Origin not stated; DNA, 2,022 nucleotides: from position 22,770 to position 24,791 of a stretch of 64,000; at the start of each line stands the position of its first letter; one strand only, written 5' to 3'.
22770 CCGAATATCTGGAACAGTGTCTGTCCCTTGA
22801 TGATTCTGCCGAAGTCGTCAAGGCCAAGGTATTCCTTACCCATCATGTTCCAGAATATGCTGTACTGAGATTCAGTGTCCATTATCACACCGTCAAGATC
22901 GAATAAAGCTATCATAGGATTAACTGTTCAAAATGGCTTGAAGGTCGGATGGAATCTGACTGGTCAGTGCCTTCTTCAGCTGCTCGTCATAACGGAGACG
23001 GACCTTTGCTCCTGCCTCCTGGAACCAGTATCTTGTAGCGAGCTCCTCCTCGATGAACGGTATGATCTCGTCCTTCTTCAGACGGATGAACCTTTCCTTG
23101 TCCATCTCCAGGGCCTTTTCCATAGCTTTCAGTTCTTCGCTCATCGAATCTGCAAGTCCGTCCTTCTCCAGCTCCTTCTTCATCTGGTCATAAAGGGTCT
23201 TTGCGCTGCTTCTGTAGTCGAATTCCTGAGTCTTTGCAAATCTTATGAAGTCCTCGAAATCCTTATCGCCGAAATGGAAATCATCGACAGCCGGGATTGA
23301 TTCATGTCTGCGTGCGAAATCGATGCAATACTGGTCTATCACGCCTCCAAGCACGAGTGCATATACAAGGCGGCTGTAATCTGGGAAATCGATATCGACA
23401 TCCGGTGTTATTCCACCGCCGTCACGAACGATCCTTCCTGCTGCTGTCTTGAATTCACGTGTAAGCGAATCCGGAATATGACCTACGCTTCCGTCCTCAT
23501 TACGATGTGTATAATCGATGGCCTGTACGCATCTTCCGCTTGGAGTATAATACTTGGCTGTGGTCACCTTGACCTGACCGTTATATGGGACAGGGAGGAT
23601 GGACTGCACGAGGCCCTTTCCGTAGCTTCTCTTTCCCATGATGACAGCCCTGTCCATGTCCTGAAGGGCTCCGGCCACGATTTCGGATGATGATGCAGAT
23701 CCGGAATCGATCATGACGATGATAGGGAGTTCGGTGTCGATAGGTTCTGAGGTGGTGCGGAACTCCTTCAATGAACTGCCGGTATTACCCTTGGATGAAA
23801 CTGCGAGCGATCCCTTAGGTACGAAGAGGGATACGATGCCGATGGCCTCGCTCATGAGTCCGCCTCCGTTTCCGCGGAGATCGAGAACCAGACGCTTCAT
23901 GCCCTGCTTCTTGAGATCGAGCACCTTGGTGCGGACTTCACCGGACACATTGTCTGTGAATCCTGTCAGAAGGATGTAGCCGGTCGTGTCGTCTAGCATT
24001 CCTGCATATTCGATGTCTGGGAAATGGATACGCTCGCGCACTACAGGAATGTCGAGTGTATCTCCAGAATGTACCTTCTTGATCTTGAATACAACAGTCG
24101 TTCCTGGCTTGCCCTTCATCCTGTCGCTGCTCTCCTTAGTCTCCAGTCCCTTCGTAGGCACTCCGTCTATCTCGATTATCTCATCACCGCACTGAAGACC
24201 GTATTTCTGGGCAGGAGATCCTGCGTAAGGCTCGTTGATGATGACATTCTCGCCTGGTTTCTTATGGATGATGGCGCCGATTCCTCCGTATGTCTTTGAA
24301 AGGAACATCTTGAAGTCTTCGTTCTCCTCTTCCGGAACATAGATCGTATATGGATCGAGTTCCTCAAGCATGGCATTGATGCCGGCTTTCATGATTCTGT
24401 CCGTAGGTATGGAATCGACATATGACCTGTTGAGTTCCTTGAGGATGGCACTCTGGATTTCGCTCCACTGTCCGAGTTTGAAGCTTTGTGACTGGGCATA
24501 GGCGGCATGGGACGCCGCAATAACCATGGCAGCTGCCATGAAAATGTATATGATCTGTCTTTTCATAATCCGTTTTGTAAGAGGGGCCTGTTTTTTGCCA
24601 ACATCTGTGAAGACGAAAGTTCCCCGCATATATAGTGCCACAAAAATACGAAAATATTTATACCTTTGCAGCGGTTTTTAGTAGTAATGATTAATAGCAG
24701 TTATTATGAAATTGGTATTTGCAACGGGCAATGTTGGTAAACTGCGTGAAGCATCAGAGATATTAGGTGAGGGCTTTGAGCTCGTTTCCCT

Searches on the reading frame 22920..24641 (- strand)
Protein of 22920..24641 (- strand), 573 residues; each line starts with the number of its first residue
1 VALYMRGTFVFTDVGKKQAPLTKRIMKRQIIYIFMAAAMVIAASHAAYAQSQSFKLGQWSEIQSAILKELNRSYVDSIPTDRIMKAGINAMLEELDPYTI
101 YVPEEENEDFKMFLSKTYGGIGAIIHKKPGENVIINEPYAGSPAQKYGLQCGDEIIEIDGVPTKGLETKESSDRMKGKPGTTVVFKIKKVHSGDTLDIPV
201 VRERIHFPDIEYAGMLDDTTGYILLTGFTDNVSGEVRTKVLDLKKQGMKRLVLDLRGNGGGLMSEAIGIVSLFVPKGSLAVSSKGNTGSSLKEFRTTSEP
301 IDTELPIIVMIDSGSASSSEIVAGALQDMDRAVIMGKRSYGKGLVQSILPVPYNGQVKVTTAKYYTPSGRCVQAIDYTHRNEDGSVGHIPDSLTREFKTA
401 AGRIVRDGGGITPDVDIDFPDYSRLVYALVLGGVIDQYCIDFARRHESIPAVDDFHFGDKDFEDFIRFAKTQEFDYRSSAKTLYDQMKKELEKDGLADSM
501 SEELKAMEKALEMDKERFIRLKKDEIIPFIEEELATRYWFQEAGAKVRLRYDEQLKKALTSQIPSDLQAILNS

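Call 96: search_protein_families(library=pfam, proteins=[window:22920-24641:-], max_evalue=0.0001)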
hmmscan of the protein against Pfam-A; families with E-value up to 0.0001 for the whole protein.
window:22920-24641:- (573 aa): 4 families
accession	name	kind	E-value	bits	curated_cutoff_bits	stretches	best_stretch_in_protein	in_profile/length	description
PF03572.23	Peptidase_S41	-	1.7e-45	155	24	1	220-374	2-156/165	Peptidase family S41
PF17820.7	PDZ_6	-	1.7e-09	37.7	27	1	134-188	1-53/54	PDZ domain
PF00595.29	PDZ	-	1.6e-08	35.3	23.2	1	117-184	8-77/81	PDZ domain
PF13180.12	PDZ_2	-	1.2e-07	32.3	27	1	130-199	12-79/80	PDZ domain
